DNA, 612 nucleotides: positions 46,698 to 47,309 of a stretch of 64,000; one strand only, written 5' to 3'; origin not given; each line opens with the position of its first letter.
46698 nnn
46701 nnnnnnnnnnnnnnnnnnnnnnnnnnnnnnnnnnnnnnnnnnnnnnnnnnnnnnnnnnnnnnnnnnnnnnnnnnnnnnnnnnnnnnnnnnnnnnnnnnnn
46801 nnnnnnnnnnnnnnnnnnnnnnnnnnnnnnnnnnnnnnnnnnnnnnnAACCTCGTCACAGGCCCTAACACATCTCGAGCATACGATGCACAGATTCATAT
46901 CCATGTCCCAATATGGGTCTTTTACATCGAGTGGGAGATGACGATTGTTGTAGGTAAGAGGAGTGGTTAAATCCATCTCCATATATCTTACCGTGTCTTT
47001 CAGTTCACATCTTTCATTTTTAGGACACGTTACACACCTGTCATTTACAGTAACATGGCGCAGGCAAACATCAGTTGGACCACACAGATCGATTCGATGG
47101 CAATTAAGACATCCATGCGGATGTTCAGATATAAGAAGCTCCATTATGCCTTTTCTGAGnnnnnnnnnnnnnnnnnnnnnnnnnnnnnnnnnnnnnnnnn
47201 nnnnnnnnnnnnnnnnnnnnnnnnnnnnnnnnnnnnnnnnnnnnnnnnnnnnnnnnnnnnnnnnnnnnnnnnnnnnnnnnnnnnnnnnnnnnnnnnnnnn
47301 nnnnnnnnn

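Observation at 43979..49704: Stand-alone NuoE-F-G-like module with a silent FDH-fold subunit and a dedicated FNR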

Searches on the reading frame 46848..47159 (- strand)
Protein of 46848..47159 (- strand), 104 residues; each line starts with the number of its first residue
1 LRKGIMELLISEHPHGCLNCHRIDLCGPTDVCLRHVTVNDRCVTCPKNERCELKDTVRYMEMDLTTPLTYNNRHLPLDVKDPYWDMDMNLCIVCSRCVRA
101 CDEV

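Call 36: search_solved_structures(query=window:46848-47159:-, max_evalue=1, show_alignments=5)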
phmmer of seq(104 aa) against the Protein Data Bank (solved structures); distinct sequences matched with E-value up to 1: 49.
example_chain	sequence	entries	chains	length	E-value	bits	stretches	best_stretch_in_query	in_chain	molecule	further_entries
6tg9_A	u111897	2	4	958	3.2e-11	46.8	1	1-104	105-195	Formate dehydrogenase subunit alpha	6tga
9wxb_B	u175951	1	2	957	4.7e-09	39.9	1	1-104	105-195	Formate dehydrogenase alpha subunit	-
7t2r_A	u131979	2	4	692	3.4e-06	30.6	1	39-104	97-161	NiFe hydrogenase subunit A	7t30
8rqz_C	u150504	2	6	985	8.4e-05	26.2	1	41-104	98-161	Probable oxidoreductase YjgC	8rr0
9gzq_A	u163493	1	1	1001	8.6e-05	26.1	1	41-104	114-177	Probable oxidoreductase YjgC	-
8a6t_A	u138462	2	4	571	0.00047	23.8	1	39-104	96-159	Electron bifurcating hydrogenase subunit HydA1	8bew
9rj9_A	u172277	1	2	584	0.028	18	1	41-103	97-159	Iron hydrogenase 1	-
9rjo_A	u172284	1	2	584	0.034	17.8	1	41-103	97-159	Iron hydrogenase 1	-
1c4a_A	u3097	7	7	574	0.038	17.6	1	41-102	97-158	PROTEIN (FE-ONLY HYDROGENASE) | PROTEIN (PERIPLASMIC HYDROGENASE 1) | Iron hydrogenase 1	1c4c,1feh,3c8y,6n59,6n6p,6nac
5la3_A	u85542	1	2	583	0.04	17.5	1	41-102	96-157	Iron hydrogenase 1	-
6glz_A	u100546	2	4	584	0.04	17.5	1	41-102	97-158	Iron hydrogenase 1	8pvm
8cjy_A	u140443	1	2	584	0.04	17.5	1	41-102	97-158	Iron hydrogenase 1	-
6gm3_A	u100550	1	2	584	0.04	17.5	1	41-102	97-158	Iron hydrogenase 1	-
4xdd_A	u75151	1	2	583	0.04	17.5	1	41-102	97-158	Iron hydrogenase 1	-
7qhf_A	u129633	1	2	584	0.04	17.5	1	41-102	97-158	Iron hydrogenase 1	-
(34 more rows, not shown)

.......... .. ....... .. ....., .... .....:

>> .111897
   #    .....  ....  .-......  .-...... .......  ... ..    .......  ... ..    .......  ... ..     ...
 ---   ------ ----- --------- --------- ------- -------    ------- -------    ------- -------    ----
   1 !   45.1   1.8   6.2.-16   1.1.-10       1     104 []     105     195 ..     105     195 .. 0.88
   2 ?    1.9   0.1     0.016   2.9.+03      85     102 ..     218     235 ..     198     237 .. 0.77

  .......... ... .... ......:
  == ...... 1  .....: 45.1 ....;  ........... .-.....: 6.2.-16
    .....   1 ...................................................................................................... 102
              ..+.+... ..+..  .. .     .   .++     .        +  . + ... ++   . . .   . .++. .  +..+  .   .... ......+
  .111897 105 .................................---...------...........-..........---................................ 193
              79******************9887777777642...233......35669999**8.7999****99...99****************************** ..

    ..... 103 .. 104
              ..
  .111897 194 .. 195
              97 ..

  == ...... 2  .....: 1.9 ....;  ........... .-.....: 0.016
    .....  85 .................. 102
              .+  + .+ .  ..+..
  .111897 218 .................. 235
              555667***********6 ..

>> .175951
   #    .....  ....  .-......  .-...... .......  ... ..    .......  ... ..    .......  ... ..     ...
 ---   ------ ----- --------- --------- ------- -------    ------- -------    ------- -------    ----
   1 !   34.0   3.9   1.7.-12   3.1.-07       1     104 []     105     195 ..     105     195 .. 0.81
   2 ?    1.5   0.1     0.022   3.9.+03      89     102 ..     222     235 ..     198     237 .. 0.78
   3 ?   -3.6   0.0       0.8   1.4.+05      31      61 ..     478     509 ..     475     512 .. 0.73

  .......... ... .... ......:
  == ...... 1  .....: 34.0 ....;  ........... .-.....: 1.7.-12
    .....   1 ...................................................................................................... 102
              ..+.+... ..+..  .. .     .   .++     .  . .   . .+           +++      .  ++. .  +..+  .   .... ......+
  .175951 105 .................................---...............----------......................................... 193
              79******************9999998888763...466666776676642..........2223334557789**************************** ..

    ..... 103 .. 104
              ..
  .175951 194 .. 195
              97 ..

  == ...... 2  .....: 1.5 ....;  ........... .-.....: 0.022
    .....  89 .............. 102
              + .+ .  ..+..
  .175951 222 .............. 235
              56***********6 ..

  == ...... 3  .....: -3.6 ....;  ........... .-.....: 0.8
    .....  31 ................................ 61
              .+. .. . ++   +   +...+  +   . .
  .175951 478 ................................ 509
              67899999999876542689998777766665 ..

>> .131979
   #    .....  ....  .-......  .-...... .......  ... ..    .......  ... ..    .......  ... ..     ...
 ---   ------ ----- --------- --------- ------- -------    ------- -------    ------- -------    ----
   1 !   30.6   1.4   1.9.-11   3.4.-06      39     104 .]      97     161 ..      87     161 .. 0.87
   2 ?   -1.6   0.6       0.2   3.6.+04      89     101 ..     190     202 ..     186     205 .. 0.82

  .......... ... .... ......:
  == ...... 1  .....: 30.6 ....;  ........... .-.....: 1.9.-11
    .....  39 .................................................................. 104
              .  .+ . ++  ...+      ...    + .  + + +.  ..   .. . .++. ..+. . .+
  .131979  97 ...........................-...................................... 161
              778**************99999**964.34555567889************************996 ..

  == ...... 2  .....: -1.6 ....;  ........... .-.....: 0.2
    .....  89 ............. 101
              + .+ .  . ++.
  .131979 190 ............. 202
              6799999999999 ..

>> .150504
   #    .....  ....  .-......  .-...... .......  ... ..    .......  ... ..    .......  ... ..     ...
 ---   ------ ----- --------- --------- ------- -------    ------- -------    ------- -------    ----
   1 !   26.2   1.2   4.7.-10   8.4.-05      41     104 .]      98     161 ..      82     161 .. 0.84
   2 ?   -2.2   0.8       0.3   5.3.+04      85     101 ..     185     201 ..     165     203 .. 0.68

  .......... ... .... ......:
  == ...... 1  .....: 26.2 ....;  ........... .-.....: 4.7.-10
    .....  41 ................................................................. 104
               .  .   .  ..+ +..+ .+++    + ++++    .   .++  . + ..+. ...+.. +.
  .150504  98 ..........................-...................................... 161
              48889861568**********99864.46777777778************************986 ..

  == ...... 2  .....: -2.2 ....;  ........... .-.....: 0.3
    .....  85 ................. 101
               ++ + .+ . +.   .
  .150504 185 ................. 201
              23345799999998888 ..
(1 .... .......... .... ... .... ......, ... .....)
